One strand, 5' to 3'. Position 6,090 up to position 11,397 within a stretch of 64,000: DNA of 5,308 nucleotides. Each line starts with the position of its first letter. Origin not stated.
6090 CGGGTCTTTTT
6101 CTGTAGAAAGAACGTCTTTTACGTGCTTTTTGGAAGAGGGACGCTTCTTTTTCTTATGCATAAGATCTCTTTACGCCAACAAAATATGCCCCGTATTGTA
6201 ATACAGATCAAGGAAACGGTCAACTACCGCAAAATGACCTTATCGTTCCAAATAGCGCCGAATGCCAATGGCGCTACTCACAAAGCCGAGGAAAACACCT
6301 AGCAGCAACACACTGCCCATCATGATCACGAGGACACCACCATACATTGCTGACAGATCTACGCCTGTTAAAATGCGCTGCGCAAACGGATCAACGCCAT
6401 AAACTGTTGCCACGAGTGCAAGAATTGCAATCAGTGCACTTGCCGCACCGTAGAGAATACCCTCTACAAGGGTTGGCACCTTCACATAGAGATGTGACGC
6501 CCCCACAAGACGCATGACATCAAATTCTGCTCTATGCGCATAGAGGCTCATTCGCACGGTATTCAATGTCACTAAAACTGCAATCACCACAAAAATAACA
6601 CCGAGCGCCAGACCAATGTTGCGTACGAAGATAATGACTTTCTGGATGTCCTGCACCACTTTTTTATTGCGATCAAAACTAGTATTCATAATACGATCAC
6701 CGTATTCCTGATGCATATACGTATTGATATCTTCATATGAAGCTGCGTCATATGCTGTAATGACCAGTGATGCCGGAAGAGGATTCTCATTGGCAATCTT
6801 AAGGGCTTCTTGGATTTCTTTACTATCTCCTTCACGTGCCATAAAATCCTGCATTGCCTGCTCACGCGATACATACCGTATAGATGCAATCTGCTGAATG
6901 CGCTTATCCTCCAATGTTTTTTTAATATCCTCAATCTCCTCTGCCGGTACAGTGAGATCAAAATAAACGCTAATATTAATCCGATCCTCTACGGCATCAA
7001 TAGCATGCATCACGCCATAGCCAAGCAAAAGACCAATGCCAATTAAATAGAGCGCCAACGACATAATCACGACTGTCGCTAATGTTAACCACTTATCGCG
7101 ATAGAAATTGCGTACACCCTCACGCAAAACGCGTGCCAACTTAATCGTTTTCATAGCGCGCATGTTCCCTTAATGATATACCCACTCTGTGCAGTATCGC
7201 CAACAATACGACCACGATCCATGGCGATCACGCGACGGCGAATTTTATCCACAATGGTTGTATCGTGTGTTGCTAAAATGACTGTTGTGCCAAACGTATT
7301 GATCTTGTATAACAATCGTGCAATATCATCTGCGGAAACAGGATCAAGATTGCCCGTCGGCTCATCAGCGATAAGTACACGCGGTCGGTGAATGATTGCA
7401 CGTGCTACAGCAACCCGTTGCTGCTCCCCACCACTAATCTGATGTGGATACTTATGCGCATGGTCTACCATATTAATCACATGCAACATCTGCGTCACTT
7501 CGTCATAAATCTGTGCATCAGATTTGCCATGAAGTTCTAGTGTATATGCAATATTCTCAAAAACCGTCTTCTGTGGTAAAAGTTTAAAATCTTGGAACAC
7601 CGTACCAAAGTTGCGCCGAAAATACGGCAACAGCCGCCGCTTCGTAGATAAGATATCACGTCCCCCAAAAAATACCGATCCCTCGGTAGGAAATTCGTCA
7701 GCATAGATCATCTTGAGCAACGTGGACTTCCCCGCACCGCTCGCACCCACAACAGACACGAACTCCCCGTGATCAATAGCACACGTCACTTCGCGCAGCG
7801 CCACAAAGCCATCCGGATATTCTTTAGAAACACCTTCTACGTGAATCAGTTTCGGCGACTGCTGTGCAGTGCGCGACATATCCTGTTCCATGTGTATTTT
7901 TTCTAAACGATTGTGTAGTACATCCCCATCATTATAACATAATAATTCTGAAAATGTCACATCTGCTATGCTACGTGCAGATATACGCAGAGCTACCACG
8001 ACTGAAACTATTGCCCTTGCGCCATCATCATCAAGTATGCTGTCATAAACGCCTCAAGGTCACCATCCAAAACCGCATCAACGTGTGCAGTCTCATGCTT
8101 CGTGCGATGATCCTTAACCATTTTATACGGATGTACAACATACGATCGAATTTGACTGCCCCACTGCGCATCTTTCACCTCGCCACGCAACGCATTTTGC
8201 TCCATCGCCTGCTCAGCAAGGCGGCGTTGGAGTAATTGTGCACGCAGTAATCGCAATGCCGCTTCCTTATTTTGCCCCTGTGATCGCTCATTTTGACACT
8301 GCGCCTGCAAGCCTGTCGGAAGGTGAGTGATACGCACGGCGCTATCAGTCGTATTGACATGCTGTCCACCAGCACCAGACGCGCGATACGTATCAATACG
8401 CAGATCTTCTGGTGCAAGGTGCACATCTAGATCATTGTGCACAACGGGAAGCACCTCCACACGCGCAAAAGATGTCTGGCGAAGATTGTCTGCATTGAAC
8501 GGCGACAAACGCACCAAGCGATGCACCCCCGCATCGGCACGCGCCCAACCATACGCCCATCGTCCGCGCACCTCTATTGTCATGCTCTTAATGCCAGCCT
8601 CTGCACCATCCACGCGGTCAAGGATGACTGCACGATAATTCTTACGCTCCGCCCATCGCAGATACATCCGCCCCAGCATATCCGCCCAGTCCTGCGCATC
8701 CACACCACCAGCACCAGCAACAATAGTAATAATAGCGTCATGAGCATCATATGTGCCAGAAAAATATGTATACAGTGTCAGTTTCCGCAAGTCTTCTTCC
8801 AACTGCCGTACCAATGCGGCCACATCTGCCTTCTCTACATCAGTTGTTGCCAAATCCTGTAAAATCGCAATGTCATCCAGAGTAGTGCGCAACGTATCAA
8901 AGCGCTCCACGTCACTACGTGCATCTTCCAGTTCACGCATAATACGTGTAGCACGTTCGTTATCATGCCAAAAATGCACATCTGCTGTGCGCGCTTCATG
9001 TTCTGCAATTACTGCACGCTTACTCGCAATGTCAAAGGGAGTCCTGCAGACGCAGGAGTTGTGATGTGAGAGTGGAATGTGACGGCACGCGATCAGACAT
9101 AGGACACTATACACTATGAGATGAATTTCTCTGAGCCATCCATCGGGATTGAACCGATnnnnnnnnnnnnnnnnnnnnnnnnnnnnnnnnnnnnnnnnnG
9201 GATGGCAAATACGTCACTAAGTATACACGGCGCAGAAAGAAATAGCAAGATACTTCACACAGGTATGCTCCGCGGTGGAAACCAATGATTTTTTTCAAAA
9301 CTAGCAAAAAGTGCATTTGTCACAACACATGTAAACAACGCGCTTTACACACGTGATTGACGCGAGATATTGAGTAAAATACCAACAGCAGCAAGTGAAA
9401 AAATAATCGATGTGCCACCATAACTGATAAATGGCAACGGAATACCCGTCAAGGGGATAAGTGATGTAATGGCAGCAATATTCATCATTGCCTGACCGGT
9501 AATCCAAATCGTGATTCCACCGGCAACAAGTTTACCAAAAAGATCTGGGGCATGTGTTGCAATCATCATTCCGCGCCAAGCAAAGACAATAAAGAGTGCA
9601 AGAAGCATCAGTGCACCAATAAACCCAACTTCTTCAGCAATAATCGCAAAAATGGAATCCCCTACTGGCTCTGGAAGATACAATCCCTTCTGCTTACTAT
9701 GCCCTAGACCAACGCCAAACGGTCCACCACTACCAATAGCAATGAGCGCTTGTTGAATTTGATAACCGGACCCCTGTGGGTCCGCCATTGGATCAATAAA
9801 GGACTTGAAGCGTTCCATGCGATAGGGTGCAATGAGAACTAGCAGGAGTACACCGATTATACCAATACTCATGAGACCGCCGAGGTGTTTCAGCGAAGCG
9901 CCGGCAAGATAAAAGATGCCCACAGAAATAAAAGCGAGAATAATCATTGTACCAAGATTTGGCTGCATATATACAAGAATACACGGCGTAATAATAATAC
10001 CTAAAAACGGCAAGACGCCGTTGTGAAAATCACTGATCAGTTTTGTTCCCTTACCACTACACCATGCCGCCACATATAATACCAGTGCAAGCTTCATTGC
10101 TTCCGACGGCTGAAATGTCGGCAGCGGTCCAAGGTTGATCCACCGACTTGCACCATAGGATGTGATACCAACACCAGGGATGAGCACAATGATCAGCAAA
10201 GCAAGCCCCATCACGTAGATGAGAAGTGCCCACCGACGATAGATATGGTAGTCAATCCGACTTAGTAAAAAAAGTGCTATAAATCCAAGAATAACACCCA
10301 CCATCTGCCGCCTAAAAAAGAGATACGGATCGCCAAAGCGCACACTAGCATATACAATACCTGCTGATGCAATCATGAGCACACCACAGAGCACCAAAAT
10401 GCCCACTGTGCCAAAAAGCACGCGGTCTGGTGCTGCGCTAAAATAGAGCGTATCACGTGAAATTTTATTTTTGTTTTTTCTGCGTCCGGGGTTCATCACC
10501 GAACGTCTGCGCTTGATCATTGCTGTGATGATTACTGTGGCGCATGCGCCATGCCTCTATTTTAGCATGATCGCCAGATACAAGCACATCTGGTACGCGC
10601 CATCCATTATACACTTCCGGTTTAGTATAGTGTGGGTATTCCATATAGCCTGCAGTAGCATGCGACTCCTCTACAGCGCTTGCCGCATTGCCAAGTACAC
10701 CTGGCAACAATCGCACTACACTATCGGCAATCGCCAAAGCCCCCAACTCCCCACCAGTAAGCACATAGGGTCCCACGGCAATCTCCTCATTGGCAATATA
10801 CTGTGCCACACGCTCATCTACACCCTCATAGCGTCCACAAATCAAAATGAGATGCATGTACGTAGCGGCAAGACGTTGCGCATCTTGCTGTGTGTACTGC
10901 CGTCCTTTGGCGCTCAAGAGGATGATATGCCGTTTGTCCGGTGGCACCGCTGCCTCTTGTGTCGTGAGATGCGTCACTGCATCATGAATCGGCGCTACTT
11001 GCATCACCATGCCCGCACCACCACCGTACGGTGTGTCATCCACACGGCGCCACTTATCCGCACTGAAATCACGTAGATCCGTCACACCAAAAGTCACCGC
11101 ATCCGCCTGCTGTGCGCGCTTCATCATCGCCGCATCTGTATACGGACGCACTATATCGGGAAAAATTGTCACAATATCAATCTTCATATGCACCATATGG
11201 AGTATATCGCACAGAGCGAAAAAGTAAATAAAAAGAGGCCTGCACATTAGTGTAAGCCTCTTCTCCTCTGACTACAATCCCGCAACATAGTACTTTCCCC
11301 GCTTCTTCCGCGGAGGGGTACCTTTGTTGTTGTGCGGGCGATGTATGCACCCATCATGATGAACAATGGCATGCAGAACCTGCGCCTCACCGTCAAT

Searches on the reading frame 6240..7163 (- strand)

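Call 33: search_protein_families(library=pfam, proteins=[window:6240-7163:-], max_evalue=0.001)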
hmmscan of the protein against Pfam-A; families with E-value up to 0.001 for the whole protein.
window:6240-7163:- (307 aa): 2 families
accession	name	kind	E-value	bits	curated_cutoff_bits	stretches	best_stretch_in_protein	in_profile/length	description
PF18075.7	FtsX_ECD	-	9.2e-15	55.5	23.5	1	63-151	2-88/96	FtsX extracellular domain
PF02687.27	FtsX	-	2.7e-08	34.3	25.5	1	187-298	3-113/120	FtsX-like permease C-terminal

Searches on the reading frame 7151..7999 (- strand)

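Call 33: search_protein_families(library=pfam, proteins=[window:7151-7999:-], max_evalue=0.001)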
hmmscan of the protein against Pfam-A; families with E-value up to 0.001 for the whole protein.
window:7151-7999:- (282 aa): 5 families
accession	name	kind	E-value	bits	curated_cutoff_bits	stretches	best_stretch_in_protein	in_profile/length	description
PF00005.33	ABC_tran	-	8e-34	117.6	25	1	68-215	1-136/137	ABC transporter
PF13304.12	AAA_21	-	8.7e-09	36.3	27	1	186-251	236-304/304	AAA domain, putative AbiEii toxin, Type IV TA system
PF02463.25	SMC_N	-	9.7e-05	22.3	40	0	149-255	98-207/220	RecF/RecN/SMC N terminal domain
PF13191.12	AAA_16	-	0.00091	20.2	32.6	0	73-141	17-85/167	AAA ATPase domain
PF13401.12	AAA_22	-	0.00097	19.9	27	0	77-214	4-93/130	AAA domain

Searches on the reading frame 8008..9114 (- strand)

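Call 33: search_protein_families(library=pfam, proteins=[window:8008-9114:-], max_evalue=0.001)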
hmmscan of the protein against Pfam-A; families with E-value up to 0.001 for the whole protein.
window:8008-9114:- (368 aa): 2 families
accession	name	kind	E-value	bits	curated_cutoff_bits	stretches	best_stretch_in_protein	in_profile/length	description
PF03462.23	PCRF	-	4.2e-44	151.1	24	1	36-219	5-194/194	PCRF domain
PF00472.26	RF-1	-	7.1e-40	136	35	1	229-337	3-116/116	RF-1 domain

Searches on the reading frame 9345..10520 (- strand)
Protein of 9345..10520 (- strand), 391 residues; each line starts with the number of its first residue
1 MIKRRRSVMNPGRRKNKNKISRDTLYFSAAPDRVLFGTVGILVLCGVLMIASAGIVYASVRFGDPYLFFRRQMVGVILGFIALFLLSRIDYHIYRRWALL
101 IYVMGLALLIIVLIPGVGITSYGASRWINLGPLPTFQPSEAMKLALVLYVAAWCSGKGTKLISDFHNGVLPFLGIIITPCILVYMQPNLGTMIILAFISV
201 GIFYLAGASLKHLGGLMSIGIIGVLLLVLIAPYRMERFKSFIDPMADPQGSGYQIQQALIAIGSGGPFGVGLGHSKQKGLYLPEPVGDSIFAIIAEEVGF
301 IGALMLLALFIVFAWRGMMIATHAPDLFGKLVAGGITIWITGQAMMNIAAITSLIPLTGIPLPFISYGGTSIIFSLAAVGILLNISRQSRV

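Call 33: search_protein_families(library=pfam, proteins=[window:9345-10520:-], max_evalue=0.001)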
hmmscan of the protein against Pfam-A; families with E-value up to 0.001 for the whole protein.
window:9345-10520:- (391 aa): 1 family
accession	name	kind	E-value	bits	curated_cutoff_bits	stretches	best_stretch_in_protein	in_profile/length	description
PF01098.24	FTSW_RODA_SPOVE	-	1.5e-107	360.1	26.4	1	34-390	3-355/356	Cell cycle protein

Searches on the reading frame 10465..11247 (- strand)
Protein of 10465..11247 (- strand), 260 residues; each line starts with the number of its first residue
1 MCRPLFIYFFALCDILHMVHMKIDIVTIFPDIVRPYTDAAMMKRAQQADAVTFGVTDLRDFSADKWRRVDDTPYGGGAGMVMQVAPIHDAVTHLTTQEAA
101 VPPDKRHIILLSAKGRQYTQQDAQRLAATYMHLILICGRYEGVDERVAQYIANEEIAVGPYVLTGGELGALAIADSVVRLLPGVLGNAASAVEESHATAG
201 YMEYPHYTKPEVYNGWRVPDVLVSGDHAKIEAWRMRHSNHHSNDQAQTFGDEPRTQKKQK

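Call 34: search_protein_families(library=pfam, proteins=[window:10465-11247:-], max_evalue=0.001)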
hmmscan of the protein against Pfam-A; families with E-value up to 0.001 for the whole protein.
window:10465-11247:- (260 aa): 1 family
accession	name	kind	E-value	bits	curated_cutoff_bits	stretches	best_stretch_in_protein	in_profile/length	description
PF01746.26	tRNA_m1G_MT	-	2.7e-54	184.3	27.3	1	42-238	1-186/195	tRNA (Guanine-1)-methyltransferase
